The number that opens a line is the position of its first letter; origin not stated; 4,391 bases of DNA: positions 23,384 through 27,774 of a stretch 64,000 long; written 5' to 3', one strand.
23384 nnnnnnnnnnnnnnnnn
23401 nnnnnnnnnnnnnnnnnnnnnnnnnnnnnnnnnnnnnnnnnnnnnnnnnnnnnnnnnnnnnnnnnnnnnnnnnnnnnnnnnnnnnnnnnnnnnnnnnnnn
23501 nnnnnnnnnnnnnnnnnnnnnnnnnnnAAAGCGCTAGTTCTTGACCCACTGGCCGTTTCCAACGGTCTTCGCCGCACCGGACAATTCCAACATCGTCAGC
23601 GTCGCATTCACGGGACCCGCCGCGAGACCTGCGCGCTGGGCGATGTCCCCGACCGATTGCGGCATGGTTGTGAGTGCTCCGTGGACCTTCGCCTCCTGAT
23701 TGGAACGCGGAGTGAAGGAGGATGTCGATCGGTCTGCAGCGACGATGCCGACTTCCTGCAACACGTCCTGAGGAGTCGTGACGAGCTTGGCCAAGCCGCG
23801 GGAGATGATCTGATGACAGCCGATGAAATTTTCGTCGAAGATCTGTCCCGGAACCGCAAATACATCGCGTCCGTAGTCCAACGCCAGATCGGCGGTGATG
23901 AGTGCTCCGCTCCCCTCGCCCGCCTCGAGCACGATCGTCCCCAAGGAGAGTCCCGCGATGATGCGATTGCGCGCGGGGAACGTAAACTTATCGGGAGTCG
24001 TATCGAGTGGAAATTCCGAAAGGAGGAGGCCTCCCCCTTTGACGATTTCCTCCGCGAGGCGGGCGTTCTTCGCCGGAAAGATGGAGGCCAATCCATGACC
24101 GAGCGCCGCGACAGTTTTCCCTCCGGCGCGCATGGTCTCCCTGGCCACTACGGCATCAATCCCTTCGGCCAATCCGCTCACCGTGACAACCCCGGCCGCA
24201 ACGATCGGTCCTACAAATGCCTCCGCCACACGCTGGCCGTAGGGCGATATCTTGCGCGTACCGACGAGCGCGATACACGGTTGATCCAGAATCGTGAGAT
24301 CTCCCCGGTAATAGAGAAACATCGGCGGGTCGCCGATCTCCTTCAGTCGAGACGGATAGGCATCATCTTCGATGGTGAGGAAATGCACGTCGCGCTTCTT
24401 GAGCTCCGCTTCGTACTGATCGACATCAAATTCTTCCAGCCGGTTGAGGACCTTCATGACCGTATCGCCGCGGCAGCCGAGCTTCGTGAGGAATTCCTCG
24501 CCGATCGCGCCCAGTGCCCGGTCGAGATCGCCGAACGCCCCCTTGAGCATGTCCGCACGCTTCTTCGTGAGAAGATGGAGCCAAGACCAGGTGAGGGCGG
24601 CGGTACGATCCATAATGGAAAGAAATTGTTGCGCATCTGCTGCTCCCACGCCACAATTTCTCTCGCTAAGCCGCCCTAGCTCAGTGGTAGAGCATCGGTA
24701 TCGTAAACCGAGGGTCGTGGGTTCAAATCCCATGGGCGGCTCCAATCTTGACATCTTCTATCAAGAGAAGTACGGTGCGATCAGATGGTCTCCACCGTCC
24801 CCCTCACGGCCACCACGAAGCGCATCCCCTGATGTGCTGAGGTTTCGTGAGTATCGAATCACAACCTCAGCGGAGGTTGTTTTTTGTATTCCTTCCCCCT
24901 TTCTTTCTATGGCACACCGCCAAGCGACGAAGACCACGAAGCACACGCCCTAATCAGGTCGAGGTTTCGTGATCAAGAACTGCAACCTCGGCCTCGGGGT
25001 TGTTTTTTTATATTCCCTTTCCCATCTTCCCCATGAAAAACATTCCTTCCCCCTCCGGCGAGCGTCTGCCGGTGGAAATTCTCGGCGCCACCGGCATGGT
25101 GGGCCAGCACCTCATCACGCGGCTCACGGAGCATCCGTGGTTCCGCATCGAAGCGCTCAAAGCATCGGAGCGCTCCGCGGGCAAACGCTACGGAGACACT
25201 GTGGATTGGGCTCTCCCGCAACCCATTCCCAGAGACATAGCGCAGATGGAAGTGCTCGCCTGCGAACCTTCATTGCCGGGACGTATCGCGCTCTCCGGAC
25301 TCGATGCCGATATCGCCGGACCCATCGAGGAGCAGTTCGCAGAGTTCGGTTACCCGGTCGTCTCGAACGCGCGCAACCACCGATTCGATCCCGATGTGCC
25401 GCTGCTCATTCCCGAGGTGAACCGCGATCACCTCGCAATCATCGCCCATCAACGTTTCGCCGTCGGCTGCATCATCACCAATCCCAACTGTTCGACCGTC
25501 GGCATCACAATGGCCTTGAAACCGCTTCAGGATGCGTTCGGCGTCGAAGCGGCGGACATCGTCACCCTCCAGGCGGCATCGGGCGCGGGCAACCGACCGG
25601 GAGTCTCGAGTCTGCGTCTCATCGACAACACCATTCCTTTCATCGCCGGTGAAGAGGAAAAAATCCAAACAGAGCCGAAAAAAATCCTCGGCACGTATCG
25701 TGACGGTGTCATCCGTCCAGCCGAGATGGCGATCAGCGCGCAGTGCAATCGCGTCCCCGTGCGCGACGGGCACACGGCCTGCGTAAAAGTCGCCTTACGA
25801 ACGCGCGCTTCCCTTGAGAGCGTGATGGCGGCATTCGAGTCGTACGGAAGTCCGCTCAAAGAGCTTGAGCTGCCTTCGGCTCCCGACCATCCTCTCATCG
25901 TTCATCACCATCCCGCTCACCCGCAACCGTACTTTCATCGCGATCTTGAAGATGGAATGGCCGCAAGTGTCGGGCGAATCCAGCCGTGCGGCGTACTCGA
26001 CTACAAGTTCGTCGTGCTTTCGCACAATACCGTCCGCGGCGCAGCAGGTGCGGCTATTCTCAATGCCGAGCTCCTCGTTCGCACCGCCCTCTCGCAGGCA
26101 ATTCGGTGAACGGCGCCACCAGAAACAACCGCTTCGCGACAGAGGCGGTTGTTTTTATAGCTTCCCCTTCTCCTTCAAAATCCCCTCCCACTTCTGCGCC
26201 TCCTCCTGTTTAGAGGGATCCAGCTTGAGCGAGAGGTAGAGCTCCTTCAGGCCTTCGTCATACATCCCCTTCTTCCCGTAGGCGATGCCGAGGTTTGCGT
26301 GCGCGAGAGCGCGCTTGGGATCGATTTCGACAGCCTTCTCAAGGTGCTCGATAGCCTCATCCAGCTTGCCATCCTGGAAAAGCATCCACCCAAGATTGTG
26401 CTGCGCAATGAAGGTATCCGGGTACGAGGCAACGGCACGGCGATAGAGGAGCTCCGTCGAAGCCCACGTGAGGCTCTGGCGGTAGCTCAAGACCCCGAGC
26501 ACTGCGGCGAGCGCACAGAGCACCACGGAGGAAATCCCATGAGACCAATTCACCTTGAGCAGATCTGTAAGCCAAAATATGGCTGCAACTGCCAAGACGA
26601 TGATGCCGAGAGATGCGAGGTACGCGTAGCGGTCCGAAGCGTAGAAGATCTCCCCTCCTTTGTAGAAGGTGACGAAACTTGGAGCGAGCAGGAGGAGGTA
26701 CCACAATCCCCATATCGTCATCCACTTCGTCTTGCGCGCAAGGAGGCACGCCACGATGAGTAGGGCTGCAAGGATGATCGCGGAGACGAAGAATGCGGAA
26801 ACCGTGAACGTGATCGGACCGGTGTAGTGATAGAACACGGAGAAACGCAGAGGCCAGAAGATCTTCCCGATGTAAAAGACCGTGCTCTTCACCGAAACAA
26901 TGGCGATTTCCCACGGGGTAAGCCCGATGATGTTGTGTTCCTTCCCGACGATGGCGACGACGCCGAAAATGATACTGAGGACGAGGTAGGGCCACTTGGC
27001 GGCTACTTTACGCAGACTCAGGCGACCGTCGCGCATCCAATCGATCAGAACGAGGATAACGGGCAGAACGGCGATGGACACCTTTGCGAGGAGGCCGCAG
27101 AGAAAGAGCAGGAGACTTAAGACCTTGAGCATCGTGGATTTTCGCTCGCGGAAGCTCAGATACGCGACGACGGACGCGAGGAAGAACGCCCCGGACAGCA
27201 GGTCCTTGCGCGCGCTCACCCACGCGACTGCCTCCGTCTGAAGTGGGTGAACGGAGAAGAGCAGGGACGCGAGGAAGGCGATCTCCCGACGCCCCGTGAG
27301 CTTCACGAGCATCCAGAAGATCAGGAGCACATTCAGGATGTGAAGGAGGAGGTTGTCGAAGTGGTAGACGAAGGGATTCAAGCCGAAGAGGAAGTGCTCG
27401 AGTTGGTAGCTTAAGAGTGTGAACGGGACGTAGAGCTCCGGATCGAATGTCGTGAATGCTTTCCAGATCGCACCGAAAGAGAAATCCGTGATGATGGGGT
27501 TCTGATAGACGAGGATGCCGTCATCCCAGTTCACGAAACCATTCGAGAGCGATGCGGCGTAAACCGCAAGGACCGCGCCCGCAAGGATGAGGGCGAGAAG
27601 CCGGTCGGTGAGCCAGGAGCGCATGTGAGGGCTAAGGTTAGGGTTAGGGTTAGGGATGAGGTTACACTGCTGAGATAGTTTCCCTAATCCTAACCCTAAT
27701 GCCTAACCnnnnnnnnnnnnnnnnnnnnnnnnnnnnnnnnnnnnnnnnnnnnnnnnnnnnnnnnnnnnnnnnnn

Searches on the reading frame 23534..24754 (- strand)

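Call 38: search_protein_families(library=pfam, proteins=[window:23534-24754:-], max_evalue=0.001)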
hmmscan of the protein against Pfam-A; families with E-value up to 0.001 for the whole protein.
window:23534-24754:- (406 aa): 2 families
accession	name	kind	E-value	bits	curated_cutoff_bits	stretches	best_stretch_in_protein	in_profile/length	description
PF02481.21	DNA_processg_A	-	5.1e-74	248.4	29.6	1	118-326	2-211/212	DNA recombination-mediator protein A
PF17782.7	DprA_WH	-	9e-08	32.5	22.9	1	349-398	9-58/61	DprA winged helix domain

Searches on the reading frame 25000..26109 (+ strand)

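Call 49: search_protein_families(library=ncbifam, proteins=[window:25000-26109:+], max_evalue=0.01)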
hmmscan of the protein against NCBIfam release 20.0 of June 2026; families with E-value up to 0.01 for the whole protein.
window:25000-26109:+ (369 aa): 11 families
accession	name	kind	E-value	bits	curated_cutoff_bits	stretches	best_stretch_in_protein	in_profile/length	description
NF006416.0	PRK08664.1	subfamily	3.7e-130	434.2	232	1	22-362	3-346/350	aspartate-semialdehyde dehydrogenase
TIGR00978.1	asd_EA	equivalog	2.7e-121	404.8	301.2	1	25-360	3-341/342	aspartate-semialdehyde dehydrogenase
NF011456.0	PRK14874.1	equivalog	5.7e-36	124.2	223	2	24-199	6-166/346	aspartate-semialdehyde dehydrogenase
TIGR01296.1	asd_B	equivalog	6.5e-30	104.4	324.2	2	25-205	2-167/339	aspartate-semialdehyde dehydrogenase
NF005229.0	PRK06728.1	equivalog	9.3e-20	70.8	628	1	25-224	8-189/347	aspartate-semialdehyde dehydrogenase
NF005957.0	PRK08040.1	equivalog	3.1e-13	49.9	273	1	25-198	7-166/336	aspartate-semialdehyde dehydrogenase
TIGR01850.1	argC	equivalog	3.6e-10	39.6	233.6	1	25-69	3-46/345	N-acetyl-gamma-glutamyl-phosphate reductase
NF004224.0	PRK05671.1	equivalog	6.7e-09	35.7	284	0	133-205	105-171/336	aspartate-semialdehyde dehydrogenase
NF005144.0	PRK06598.1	subfamily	2.3e-06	27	198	0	25-199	4-170/369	aspartate-semialdehyde dehydrogenase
TIGR01534.1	GAPDH-I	equivalog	0.00016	21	367.2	0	157-194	148-185/330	type I glyceraldehyde-3-phosphate dehydrogenase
TIGR01745.1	asd_gamma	equivalog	0.0093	15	402.9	0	27-199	5-169/366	aspartate-semialdehyde dehydrogenase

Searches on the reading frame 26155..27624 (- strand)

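Call 38: search_protein_families(library=pfam, proteins=[window:26155-27624:-], max_evalue=0.001)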
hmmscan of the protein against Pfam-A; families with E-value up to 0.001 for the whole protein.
window:26155-27624:- (489 aa): 10 families
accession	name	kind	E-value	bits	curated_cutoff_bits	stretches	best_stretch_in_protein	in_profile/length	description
PF00515.34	TPR_1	-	3.8e-14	52.2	27.8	1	407-437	3-33/34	Tetratricopeptide repeat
PF13414.12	TPR_11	-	3.1e-13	49.6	26.8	1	414-453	3-42/42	TPR repeat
PF07719.23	TPR_2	-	6.8e-12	45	27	1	407-437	3-33/34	Tetratricopeptide repeat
PF13181.12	TPR_8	-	1.6e-10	40.7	25.7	1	407-437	3-33/34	Tetratricopeptide repeat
PF13431.12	TPR_17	-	1.8e-10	40.7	24.4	1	428-458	2-32/34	Tetratricopeptide repeat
PF13424.12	TPR_12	-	2.5e-09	37.7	30.1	1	390-436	28-76/77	Tetratricopeptide repeat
PF13432.12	TPR_16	-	4.4e-08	33.8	32.7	1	393-438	19-64/65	Tetratricopeptide repeat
PF14559.12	TPR_19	-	1.8e-06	28.6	25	1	415-462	1-48/68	Tetratricopeptide repeat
PF13428.12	TPR_14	-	5.7e-06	26.9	23.5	1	407-446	3-42/44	Tetratricopeptide repeat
PF13374.12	TPR_10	-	1.6e-05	25.2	27.5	1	407-434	4-31/42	Tetratricopeptide repeat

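Call 48: search_protein_families(library=padloc, proteins=[window:26155-27624:-], max_evalue=0.01)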
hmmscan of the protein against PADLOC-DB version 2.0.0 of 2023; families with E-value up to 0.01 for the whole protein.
window:26155-27624:- (489 aa): 0 families
